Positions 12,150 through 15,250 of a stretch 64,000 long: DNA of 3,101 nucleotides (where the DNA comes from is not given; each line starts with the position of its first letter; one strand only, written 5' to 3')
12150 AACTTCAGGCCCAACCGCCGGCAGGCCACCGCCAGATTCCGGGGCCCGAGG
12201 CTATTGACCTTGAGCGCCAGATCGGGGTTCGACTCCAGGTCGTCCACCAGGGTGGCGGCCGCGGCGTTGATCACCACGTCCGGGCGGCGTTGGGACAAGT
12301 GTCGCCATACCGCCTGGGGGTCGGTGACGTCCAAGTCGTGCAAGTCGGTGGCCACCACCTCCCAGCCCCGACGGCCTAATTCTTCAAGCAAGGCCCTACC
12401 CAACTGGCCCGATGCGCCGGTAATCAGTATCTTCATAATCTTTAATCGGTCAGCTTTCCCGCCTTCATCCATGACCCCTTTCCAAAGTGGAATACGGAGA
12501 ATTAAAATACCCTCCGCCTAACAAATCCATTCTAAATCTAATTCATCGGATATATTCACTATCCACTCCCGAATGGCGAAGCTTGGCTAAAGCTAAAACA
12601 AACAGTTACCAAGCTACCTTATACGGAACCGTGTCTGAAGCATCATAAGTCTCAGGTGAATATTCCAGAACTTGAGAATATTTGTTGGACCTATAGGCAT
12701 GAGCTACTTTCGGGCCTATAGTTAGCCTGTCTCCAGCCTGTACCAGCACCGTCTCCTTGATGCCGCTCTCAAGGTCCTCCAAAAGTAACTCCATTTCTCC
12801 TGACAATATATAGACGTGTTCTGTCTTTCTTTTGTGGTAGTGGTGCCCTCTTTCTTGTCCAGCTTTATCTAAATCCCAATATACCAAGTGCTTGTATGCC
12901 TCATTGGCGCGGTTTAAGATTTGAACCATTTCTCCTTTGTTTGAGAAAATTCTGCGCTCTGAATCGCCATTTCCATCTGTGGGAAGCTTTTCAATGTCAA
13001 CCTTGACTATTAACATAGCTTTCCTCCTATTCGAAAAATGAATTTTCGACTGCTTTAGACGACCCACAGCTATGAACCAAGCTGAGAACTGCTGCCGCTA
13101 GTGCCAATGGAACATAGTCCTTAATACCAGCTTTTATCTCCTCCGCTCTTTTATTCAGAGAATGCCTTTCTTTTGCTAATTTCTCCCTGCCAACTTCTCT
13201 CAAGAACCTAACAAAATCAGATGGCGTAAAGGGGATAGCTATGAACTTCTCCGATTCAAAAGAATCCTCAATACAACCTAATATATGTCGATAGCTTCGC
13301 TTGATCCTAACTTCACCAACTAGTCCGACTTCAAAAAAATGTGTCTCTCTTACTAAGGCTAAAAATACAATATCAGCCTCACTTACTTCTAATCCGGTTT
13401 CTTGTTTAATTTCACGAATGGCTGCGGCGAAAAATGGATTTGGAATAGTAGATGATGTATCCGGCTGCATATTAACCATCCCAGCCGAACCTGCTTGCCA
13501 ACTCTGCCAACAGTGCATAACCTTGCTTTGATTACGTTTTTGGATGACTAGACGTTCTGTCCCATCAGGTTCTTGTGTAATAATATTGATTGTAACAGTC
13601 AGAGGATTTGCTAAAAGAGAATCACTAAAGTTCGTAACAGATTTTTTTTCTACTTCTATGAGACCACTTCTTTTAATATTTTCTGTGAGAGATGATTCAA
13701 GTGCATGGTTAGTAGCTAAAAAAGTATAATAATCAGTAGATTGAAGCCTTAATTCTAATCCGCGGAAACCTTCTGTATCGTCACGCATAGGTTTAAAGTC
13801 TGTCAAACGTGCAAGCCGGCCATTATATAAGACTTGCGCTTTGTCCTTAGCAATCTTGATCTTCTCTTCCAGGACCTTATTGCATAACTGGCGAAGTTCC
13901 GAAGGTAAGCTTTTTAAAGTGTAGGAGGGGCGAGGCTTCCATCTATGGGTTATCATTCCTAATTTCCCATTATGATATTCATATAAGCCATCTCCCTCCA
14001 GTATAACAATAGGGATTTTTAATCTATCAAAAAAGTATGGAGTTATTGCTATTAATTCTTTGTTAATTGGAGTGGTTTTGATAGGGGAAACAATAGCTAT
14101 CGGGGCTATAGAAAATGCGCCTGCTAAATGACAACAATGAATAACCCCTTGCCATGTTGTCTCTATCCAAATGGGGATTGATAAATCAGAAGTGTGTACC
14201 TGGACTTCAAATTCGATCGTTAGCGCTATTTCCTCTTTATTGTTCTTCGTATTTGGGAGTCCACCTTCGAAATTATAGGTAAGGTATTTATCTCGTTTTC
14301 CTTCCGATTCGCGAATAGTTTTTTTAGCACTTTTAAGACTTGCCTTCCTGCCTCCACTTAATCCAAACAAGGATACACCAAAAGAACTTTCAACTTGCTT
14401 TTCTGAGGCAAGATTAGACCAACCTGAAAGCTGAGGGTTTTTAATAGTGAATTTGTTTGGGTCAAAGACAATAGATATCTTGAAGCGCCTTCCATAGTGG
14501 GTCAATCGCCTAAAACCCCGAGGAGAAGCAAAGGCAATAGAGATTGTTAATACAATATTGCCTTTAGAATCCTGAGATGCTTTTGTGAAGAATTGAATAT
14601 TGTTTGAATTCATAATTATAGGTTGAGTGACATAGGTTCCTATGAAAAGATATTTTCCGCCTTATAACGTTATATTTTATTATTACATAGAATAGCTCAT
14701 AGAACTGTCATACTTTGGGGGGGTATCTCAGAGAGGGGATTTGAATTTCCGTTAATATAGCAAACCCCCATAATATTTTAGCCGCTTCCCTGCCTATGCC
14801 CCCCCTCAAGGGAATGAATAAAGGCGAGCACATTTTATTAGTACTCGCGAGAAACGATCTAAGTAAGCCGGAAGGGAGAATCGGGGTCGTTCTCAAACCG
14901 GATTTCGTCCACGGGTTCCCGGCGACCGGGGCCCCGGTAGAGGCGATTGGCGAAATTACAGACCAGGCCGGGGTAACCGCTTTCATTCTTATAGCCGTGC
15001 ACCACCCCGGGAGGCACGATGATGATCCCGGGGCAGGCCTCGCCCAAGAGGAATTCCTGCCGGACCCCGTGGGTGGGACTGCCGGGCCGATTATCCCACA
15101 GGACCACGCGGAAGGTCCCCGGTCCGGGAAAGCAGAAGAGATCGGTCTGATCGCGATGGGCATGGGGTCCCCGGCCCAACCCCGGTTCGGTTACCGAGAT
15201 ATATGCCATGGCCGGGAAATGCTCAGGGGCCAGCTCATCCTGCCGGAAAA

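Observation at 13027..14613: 528-aa orphan: unrecognised beta-rich N-terminal half fused to a Nudix-like fold with a crippled Nudix box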

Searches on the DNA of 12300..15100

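Call 102: search_rna_families(source=window, start=12300, end=15100, threshold=evalue, max_evalue=1)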
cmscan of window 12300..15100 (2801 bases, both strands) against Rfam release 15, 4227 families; matches with E-value up to 1: 0.
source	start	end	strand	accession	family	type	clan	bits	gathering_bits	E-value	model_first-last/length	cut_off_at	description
